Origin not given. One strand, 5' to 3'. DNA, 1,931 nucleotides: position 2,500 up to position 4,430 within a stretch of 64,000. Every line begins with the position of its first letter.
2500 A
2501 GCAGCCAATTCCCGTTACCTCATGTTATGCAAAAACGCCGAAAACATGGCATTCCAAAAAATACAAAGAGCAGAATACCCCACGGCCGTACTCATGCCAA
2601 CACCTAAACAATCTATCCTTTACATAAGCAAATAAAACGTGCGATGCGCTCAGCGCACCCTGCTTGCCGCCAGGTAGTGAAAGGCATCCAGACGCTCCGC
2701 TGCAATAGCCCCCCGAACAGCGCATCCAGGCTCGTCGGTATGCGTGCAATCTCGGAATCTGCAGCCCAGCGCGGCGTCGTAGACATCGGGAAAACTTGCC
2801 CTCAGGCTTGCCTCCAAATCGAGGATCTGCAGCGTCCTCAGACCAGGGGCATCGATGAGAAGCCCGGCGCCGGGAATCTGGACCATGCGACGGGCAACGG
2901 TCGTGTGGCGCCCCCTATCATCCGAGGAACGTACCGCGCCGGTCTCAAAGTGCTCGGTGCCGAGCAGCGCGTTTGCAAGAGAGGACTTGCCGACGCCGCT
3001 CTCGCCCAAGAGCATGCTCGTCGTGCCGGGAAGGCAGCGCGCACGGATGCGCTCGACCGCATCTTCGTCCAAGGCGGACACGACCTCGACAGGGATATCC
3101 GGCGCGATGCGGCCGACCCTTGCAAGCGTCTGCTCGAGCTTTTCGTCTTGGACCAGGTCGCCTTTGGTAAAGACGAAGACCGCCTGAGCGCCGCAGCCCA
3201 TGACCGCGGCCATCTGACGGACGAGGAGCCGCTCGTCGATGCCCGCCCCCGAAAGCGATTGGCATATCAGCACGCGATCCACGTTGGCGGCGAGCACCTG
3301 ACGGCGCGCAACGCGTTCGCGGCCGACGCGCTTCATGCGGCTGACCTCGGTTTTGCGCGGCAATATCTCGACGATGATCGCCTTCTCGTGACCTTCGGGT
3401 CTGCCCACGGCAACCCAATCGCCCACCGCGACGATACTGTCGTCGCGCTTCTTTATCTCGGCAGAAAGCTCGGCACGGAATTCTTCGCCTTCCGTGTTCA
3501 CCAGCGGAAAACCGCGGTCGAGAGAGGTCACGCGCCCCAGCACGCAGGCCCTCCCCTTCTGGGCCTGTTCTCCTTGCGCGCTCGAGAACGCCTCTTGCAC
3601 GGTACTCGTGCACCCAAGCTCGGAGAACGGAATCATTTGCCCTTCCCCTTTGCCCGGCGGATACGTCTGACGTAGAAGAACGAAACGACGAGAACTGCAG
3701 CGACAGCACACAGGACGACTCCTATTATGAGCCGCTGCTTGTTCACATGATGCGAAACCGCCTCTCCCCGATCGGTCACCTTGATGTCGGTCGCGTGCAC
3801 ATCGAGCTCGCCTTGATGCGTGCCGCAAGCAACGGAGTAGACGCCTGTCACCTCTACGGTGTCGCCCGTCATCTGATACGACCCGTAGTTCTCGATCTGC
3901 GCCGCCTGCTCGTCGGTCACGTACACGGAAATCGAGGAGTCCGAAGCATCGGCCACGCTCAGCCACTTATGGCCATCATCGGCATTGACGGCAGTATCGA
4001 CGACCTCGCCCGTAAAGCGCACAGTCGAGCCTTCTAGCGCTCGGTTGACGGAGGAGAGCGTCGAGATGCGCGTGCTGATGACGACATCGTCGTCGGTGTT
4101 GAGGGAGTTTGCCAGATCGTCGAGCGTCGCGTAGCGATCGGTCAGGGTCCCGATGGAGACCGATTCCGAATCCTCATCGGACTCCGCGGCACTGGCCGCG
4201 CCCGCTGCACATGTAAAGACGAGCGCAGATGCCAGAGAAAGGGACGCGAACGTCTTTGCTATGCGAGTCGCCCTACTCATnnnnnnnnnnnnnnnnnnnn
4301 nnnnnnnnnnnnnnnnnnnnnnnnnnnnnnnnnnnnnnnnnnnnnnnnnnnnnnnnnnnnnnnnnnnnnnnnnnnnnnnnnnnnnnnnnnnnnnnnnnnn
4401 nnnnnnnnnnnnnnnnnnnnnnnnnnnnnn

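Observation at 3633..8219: Two tandem TrkH modules, each tied to the same TM-ectodomain-TM protein: once as a separate gene, once as an in-frame fusion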

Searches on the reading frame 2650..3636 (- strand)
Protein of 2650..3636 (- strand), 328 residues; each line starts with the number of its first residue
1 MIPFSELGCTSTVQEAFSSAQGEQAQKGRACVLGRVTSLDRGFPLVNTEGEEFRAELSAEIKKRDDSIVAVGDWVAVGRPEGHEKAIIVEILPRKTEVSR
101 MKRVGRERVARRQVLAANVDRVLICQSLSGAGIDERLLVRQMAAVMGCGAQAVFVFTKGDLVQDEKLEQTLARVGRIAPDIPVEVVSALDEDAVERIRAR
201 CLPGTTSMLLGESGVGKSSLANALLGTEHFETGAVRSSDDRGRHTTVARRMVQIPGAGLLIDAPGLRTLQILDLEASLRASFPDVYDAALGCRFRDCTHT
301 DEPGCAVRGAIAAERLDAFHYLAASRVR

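Call 61: search_protein_families(library=ncbifam, proteins=[window:2650-3636:-], max_evalue=0.001)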
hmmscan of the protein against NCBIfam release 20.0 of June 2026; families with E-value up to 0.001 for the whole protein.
window:2650-3636:- (328 aa): 12 families
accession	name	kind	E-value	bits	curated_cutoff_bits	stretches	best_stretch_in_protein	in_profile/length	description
TIGR00157.1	TIGR00157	equivalog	6.8e-43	147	100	1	70-322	2-240/247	ribosome small subunit-dependent GTPase A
NF008931.0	PRK12288.1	equivalog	1.7e-41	142.4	360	1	48-325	57-332/347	small ribosomal subunit biogenesis GTPase RsgA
NF008932.0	PRK12289.1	equivalog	5.6e-34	117.8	483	1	68-310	58-287/363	small ribosomal subunit biogenesis GTPase RsgA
NF000908.1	PRK00089.1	equivalog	2.7e-06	26.9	237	0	115-200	79-162/291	GTPase Era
TIGR03597.1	GTPase_YqeH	equivalog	4.8e-06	26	297.4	1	202-267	153-216/361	ribosome biogenesis GTPase YqeH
TIGR02857.1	CydD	equivalog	5.2e-06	25.7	435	1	183-240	324-384/529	thiol reductant ABC exporter subunit CydD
NF007739.0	PRK10419.1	subfamily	0.00019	21.1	354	1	196-238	30-72/268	nickel ABC transporter ATP-binding protein NikE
NF040873.1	AztA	equivalog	0.00028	20.5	220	0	191-241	5-55/191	zinc ABC transporter ATP-binding protein AztA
TIGR02868.1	CydC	equivalog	0.00028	19.6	329.05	1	187-239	341-396/530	thiol reductant ABC exporter subunit CydC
TIGR03598.1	GTPase_YsxC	equivalog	0.00045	19.9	124.45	0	209-265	23-73/186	ribosome biogenesis GTP-binding protein YihA/YsxC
TIGR01842.1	type_I_sec_PrtD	subfamily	0.00054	18.6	510.15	1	191-236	331-376/544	type I secretion system permease/ATPase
TIGR02769.1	nickel_nikE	equivalog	0.00064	19.3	332.55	0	203-236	36-69/265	nickel import ATP-binding protein NikE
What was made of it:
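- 2650..3636 (-): rsgA (328 aa); its start overlaps the stop of the 215-aa gene (ATGA). A co-transcribed neighbour, not argued to be part of the complex. TIGR00157 E=6.8e-43, above cutoff (call 61).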

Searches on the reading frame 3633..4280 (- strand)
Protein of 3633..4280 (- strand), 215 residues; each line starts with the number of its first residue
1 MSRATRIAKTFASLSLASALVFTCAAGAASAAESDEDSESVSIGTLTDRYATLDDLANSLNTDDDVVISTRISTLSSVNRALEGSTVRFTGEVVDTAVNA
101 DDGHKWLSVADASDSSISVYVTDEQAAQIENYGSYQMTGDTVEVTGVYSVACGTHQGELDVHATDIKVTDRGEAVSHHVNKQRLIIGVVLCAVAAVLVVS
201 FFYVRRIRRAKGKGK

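Call 3: search_protein_families(library=pfam, proteins=[window:3633-4280:-], max_evalue=1)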
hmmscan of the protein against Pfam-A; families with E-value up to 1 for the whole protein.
window:3633-4280:- (215 aa): 3 families
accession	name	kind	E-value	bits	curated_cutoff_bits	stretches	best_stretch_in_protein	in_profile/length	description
PF24213.1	DUF7434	-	0.016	15.6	27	1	6-29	3-27/40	Family of unknown function (DUF7434)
PF10451.15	Stn1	-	0.023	14.2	21.5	1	87-164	68-142/252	Telomere regulation protein Stn1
PF22028.2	DUF6934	-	0.067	13.6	27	1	41-92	44-95/145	Family of unknown function (DUF6934)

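Call 4: search_protein_families(library=ncbifam, proteins=[window:3633-4280:-], max_evalue=1)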
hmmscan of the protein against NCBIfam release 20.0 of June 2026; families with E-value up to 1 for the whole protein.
window:3633-4280:- (215 aa): 1 family
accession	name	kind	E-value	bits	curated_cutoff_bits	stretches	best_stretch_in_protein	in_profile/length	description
NF033776.1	stress_YhcN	equivalog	0.049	14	125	1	7-47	3-41/87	peroxide/acid stress response protein YhcN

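Call 8: find_homologous_proteins(query=window:3633-4280:-, max_evalue=0.001)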
Query window:3633-4280:- (215 aa): 4 proteins with E <= 0.001 among 1303 candidates.
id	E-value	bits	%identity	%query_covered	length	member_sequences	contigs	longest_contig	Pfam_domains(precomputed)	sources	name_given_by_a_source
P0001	1.5e-128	444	100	100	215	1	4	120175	-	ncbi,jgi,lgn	ncbi:MAG: hypothetical protein ACOX69_00780 [Coriobacteriales bacterium]|jgi:hypothetical protein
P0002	5.3e-109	380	86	100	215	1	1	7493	-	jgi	jgi:hypothetical protein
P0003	6.7e-108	377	89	94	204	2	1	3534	-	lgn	-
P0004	1.3e-60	223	57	88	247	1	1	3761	-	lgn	-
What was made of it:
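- The source is a metagenome-assembled genome (call 8).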

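Call 28: search_protein_families(library=pfam, alignment_id=A4, max_evalue=0.01)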
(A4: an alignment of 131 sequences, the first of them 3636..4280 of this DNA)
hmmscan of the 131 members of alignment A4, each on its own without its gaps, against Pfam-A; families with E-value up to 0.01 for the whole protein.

A. member 1, window:3636-4280:- (215 aa): 0 families

B. families by the number of members that match (of 131 scanned): 17 families
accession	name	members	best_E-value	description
PF13742.12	tRNA_anti_2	7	0.00057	OB-fold nucleic acid binding domain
PF19135.5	DUF5818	3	0.00036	Protein of unknown function (DUF5818)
PF00873.25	ACR_tran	1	3e-38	AcrB/AcrD/AcrF family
PF02386.22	TrkH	1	2.2e-08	Cation transport protein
PF12869.13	tRNA_anti-like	1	0.00017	tRNA_anti-like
PF13567.11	DUF4131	1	0.0017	Domain of unknown function (DUF4131)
PF17188.9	MucB_RseB_C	1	0.002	MucB/RseB C-terminal domain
PF14126.11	DUF4293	1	0.0022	Domain of unknown function (DUF4293)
PF21827.1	New_glue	1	0.003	New glue protein family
PF11593.13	Med3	1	0.0035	Mediator complex subunit 3 fungal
PF01336.31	tRNA_anti-codon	1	0.0039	OB-fold nucleic acid binding domain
PF09534.15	Trp_oprn_chp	1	0.0042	Tryptophan-associated transmembrane protein (Trp_oprn_chp)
PF00142.24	Fer4_NifH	1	0.0056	4Fe-4S iron sulfur cluster binding proteins, NifH/frxC family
PF24751.1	DUF7696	1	0.006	Family of unknown function (DUF7696)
PF17247.7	DUF5316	1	0.0071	Family of unknown function (DUF5316)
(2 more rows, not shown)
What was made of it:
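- On Named OB families (tRNA_anti-codon, tRNA_anti_2, tRNA_anti-like, Stn1, DUF4131): Best E-values are 0.023 (Stn1, window protein; call 3) and 2e-4 to 4e-3 in 1-7 of 131 members (call 28).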

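Call 36: find_homologous_proteins(query=A4, max_evalue=0.00001)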
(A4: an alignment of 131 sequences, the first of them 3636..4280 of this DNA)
Query A4 (131 sequences) (215 aa, profile of the alignment): 498 proteins with E <= 0.00001 among 8000 candidates; the best 120 are listed.
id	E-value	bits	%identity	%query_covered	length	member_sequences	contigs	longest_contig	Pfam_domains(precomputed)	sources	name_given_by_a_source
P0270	1.7e-60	222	32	71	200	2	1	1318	-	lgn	-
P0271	6.8e-60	220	33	75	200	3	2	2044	-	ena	-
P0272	9.2e-59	216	30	97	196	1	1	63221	-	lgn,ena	-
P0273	1.1e-58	216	32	69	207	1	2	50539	-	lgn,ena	-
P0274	1.1e-58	216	31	71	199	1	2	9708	-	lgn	-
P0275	1.2e-58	216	31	71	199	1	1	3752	-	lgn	-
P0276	1.6e-58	215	31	71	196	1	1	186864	-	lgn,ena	-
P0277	1.9e-58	215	31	71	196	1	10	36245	-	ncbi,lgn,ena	-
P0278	2.4e-58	215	31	71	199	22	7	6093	-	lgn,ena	-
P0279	2.7e-58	215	31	71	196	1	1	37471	-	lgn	-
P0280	2.9e-58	215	33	69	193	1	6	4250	-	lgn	-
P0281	4.0e-58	214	30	97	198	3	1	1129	-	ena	-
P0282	5.3e-58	214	30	78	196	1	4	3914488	-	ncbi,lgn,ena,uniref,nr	ncbi:hydrolase [Eggerthella timonensis]|uniref:hydrolase n=1 Tax=Eggerthella timonensis TaxID=187100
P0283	6.2e-58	213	31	71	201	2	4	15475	-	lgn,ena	-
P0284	6.5e-58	213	34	69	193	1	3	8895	-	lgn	-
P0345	6.4e-57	210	35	69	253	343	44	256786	-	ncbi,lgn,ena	-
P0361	7.9e-57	210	28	95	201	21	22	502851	-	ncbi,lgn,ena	-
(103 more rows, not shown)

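Call 37: find_encoding_contigs(protein=P0282, flank=9000, max_places=1)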
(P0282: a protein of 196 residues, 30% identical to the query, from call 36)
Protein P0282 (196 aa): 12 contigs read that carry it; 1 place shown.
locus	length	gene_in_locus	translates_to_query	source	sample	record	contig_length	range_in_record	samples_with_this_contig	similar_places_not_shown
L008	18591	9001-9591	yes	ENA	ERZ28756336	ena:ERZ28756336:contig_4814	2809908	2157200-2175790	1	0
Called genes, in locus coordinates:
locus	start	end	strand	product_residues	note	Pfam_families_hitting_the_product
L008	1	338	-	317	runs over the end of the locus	PF02073:Peptidase_M29 (faint), PF26233:NicX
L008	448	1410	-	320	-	PF06675:DUF1177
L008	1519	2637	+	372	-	PF06032:S-Me-THD_N, PF20906:S-Me-THD_C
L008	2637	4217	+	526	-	PF05378:Hydant_A_N, PF13941:MutL (faint), PF21522:MreB-like_C (faint), PF01968:Hydantoinase_A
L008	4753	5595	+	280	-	PF00795:CN_hydrolase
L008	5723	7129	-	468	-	PF02133:Transp_cyt_pur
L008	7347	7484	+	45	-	-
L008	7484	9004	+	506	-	PF02386:TrkH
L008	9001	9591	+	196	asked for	-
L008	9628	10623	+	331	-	PF03193:RsgA_GTPase, PF01926:MMR_HSR1 (weak)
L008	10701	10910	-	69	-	-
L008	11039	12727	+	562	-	PF11845:Tll0287-like, PF00512:HisKA, PF02518:HATPase_c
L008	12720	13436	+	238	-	PF00072:Response_reg, PF00486:Trans_reg_C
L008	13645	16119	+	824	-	PF04879:Molybdop_Fe4S4 (weak), PF00384:Molybdopterin, PF01568:Molydop_binding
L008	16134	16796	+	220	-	PF13237:Fer4_10 (weak), PF13247:Fer4_11, PF25160:LdpA_Fe-S-bd (weak), PF12838:Fer4_7, PF13187:Fer4_9 (weak), PF12797:Fer4_2 (weak), PF12837:Fer4_6 (weak), PF13237:Fer4_10 (weak), +8 more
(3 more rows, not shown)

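Call 38: find_encoding_contigs(protein=P0345, flank=9000, max_places=1)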
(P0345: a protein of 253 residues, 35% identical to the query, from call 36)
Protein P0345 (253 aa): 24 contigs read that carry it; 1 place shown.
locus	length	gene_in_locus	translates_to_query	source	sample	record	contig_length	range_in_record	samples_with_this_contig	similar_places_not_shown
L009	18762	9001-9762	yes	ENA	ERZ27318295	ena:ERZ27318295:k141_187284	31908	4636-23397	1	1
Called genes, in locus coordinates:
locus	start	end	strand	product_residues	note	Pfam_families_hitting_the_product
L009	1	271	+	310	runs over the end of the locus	PF12801:Fer4_5, PF12838:Fer4_7 (faint)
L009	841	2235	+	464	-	PF07690:MFS_1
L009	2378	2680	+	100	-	PF01985:CRS1_YhbY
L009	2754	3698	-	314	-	PF00657:Lipase_GDSL (weak), PF13472:Lipase_GDSL_2, PF16255:Lipase_GDSL_lke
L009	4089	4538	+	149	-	-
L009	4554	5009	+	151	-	PF13470:PIN_3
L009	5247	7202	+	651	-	PF13589:HATPase_c_3, PF02518:HATPase_c, PF00183:HSP90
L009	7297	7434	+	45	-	-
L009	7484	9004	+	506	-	PF02386:TrkH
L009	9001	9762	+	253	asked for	-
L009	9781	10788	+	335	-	PF03193:RsgA_GTPase, PF00005:ABC_tran (weak), PF01926:MMR_HSR1 (weak)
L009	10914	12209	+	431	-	-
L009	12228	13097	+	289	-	PF01925:TauE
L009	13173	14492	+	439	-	PF06580:His_kinase, PF02518:HATPase_c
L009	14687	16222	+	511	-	PF01546:Peptidase_M20, PF07687:M20_dimer (faint)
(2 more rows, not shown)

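Call 39: find_encoding_contigs(protein=P0361, flank=9000, max_places=1)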
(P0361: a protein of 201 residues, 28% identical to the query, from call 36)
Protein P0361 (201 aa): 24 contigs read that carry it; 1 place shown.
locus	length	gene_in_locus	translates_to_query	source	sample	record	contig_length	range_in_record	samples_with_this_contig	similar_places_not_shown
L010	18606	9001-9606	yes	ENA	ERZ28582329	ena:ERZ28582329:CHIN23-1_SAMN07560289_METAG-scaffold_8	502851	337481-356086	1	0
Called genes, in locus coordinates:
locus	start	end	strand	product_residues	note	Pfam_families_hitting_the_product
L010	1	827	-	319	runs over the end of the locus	PF26233:NicX, PF02073:Peptidase_M29 (weak)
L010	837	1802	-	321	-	PF06675:DUF1177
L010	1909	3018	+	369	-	PF06032:S-Me-THD_N, PF20906:S-Me-THD_C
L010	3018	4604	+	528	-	PF05378:Hydant_A_N, PF13941:MutL (faint), PF21522:MreB-like_C (faint), PF01968:Hydantoinase_A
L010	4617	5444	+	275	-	PF00795:CN_hydrolase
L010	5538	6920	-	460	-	PF02133:Transp_cyt_pur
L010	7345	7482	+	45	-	-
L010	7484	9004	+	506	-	PF02386:TrkH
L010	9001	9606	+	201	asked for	-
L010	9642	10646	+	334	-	PF03193:RsgA_GTPase, PF01926:MMR_HSR1 (weak)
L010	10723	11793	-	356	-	PF18948:DUF5692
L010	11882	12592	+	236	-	PF00392:GntR, PF07729:FCD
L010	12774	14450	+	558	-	PF11845:Tll0287-like, PF00672:HAMP (weak), PF00512:HisKA, PF02518:HATPase_c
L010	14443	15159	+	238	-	PF00072:Response_reg, PF00486:Trans_reg_C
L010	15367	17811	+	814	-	PF04879:Molybdop_Fe4S4, PF00384:Molybdopterin, PF01568:Molydop_binding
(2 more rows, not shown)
